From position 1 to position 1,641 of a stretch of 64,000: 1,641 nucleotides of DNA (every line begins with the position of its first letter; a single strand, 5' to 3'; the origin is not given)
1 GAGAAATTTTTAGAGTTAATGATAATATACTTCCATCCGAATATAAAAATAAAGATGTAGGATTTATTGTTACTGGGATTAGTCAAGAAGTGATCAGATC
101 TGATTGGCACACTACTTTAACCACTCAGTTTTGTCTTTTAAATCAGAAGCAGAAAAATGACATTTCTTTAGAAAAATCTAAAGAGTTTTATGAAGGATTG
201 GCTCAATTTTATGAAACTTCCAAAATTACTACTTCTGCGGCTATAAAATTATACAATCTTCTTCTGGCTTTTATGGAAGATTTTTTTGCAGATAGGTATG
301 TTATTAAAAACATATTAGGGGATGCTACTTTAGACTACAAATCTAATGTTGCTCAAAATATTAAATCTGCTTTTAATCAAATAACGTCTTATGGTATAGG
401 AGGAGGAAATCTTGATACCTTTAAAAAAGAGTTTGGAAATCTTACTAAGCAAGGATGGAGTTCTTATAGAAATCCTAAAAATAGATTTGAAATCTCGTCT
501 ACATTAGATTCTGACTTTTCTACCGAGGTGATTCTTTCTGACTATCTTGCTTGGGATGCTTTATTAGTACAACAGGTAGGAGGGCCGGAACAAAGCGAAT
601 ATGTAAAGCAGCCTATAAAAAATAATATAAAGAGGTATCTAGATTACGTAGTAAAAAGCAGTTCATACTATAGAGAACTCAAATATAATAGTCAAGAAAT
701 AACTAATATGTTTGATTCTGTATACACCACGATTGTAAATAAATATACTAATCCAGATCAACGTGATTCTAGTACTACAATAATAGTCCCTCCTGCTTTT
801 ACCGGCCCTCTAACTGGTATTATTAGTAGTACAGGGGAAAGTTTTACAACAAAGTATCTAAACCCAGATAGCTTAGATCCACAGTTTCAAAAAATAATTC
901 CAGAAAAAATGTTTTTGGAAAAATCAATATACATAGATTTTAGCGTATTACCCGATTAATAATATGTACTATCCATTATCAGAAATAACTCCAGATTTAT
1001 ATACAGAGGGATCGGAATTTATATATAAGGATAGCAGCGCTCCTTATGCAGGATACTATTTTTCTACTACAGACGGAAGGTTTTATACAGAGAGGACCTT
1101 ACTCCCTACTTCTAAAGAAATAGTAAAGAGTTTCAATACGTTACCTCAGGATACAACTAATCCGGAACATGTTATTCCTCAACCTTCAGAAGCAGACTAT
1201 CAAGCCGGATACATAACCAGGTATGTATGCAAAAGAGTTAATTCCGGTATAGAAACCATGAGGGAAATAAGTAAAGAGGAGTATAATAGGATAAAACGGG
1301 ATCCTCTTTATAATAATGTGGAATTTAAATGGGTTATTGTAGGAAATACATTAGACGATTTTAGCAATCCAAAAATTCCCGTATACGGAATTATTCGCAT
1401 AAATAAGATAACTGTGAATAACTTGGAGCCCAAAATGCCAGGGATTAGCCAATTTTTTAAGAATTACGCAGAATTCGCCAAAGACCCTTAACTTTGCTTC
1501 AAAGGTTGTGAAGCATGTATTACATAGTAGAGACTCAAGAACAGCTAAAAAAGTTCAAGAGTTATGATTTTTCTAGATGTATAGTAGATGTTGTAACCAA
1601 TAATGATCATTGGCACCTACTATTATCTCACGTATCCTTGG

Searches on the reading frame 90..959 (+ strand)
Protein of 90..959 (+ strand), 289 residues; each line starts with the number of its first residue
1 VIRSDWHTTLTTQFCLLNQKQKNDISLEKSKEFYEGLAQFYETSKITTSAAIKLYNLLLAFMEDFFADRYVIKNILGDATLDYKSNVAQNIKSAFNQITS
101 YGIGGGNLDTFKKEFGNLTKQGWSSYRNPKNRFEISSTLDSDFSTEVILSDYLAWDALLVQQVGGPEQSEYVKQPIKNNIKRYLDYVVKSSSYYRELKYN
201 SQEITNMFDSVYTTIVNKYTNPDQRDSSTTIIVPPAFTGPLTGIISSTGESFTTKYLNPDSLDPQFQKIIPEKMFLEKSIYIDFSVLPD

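Call 3: search_protein_families(library=pfam, proteins=[window:90-959:+], max_evalue=1)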
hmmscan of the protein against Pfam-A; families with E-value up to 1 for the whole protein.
window:90-959:+ (289 aa): 0 families

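Call 4: search_protein_families(library=phrogs, proteins=[window:90-959:+], max_evalue=0.01)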
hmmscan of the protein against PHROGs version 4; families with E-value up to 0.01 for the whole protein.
window:90-959:+ (289 aa): 1 family
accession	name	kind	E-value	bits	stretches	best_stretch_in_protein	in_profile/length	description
phrog_13311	-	unknown function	0.0086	17.2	0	140-220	68-151/152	-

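Call 63: search_protein_families(library=ncbifam, proteins=[window:90-959:+], max_evalue=0.01)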
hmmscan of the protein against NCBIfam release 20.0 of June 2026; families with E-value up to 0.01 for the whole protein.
window:90-959:+ (289 aa): 0 families

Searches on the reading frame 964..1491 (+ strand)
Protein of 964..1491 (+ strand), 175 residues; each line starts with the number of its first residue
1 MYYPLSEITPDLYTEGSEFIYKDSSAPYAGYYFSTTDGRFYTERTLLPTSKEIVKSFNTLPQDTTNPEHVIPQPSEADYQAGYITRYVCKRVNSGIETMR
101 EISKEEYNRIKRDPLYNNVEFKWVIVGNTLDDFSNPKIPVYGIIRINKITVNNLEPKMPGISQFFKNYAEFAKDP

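Call 3: search_protein_families(library=pfam, proteins=[window:964-1491:+], max_evalue=1)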
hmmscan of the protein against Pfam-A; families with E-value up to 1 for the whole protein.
window:964-1491:+ (175 aa): 2 families
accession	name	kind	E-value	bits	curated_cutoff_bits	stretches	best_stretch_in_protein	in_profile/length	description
PF06866.16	DUF1256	-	0.11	12.3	27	1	125-168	46-88/164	Protein of unknown function (DUF1256)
PF09851.14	SHOCT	-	0.7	10.2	27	1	101-113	14-26/28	Short C-terminal domain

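Call 4: search_protein_families(library=phrogs, proteins=[window:964-1491:+], max_evalue=0.01)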
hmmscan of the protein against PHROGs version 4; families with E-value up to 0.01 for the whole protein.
window:964-1491:+ (175 aa): 0 families

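Call 63: search_protein_families(library=ncbifam, proteins=[window:964-1491:+], max_evalue=0.01)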
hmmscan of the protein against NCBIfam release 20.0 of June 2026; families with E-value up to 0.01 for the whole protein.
window:964-1491:+ (175 aa): 0 families
